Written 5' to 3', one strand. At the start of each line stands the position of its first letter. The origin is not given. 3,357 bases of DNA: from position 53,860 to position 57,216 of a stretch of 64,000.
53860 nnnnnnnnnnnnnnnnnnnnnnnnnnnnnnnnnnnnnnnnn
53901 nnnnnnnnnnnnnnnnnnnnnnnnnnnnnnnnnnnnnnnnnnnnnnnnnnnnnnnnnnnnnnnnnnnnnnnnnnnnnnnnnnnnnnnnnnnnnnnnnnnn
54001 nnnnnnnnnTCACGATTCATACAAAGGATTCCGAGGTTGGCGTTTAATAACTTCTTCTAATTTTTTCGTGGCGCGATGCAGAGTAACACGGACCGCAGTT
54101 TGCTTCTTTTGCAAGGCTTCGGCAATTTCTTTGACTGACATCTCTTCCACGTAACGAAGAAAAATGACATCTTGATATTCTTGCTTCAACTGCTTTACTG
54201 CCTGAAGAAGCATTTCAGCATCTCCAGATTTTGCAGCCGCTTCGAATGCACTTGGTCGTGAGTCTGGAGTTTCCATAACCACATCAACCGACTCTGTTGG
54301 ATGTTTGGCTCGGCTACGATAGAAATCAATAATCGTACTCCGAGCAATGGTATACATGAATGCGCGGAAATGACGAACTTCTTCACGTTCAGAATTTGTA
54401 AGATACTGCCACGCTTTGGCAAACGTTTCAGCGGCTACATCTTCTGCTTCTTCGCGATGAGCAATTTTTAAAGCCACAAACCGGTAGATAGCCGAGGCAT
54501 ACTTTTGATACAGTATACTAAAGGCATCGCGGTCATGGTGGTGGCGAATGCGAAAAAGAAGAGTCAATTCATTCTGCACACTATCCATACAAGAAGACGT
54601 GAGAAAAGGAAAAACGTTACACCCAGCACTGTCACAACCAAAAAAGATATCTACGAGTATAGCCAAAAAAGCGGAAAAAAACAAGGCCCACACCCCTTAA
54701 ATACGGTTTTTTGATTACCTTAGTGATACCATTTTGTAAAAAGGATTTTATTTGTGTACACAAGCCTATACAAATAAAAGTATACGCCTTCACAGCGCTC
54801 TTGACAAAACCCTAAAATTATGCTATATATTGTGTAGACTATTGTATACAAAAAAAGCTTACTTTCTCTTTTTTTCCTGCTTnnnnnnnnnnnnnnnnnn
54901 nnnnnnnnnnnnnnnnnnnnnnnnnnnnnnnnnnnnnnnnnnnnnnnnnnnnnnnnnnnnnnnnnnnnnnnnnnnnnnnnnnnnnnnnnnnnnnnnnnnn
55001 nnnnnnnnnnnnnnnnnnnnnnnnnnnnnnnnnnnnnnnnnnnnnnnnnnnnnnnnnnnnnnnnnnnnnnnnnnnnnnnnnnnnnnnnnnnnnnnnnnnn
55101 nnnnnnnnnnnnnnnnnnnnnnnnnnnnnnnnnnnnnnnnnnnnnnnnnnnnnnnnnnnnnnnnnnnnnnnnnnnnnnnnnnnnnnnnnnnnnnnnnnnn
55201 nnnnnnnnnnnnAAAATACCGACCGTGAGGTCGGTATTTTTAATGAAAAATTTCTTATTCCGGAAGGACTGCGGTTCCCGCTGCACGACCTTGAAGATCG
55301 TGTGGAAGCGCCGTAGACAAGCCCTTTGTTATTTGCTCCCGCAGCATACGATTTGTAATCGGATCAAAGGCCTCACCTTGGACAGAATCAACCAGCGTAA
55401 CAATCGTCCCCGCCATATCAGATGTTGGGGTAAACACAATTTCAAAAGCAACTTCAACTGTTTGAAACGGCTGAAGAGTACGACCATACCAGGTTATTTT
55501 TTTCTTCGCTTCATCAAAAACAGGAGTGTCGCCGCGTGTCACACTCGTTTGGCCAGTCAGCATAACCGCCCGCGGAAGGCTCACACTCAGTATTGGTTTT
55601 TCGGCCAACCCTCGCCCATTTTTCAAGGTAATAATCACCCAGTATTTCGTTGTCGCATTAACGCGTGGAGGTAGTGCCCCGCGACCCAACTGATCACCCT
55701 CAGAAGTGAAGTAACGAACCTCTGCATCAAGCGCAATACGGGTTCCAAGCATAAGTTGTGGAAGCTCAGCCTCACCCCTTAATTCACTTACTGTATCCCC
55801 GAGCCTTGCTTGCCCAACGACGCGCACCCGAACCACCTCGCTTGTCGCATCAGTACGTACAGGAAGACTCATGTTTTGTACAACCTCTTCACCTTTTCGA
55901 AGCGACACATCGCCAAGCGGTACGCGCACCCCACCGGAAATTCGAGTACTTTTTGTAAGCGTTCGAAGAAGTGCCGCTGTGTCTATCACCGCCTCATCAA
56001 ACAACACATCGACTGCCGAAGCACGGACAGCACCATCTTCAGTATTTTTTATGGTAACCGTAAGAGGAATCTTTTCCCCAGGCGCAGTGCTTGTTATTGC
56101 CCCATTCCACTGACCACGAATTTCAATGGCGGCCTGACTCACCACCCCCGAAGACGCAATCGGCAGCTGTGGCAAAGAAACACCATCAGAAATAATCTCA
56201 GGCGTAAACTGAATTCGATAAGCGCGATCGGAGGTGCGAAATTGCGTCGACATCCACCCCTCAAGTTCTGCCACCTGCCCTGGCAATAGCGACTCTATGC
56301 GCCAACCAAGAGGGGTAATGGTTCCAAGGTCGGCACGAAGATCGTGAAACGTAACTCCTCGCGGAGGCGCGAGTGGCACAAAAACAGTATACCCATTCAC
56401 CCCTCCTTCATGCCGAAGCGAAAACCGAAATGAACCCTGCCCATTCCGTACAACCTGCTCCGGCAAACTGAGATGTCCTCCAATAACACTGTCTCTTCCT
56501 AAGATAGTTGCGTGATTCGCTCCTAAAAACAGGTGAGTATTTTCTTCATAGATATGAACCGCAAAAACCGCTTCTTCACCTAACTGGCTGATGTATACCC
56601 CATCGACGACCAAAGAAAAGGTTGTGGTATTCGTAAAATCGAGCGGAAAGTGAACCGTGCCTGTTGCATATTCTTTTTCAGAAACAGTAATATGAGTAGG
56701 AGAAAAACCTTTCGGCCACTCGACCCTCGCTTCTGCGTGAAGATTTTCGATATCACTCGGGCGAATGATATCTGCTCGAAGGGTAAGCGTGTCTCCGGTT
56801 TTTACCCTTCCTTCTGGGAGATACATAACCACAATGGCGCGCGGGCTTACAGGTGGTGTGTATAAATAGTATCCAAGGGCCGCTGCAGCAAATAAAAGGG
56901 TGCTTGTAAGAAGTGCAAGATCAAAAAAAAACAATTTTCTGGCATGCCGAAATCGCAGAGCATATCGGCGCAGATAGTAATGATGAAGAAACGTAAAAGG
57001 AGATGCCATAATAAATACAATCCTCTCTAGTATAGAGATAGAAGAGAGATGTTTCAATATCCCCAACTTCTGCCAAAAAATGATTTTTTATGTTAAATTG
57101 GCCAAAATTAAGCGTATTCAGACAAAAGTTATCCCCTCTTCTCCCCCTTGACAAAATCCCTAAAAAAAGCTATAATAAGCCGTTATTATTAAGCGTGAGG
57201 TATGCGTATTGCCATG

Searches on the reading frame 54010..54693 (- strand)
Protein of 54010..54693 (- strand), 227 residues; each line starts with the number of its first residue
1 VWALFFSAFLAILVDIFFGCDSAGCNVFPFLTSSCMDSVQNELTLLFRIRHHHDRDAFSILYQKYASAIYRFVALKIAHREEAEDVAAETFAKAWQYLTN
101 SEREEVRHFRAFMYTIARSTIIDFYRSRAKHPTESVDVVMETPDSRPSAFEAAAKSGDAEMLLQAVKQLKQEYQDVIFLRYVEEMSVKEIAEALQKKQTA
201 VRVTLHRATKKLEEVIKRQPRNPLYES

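Call 4: search_protein_families(library=pfam, proteins=[window:54010-54693:-], max_evalue=0.01)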
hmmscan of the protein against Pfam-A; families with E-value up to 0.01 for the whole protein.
window:54010-54693:- (227 aa): 6 families
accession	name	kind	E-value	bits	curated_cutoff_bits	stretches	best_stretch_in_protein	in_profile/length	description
PF08281.18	Sigma70_r4_2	-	5e-14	52.1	25.7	1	160-212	2-54/54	Sigma-70, region 4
PF04542.20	Sigma70_r2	-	6.2e-12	45.6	24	1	61-130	1-70/71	Sigma-70 region 2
PF04545.22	Sigma70_r4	-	1e-07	31.8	24.1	1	166-212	2-48/50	Sigma-70, region 4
PF06530.18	Phage_antitermQ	-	0.00035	20.9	26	1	163-215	57-109/118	Phage antitermination protein Q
PF13936.12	HTH_38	-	0.0031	17.7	27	0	168-198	4-34/44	Helix-turn-helix domain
PF02963.22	EcoRI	-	0.0087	15.6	22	0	162-206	23-66/257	Restriction endonuclease EcoRI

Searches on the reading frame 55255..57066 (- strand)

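Call 4: search_protein_families(library=pfam, proteins=[window:55255-57066:-], max_evalue=0.01)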
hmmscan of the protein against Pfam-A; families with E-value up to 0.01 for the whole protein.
window:55255-57066:- (603 aa): 1 family
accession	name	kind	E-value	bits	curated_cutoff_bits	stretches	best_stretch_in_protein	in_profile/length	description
PF25549.1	DUF7927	-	0.0077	16.9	31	0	326-374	15-61/132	Domain of unknown function (DUF7927)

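Call 5: search_protein_families(library=ncbifam, proteins=[window:55255-57066:-], max_evalue=0.01)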
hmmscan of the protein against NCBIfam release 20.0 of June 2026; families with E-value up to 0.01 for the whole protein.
window:55255-57066:- (603 aa): 0 families
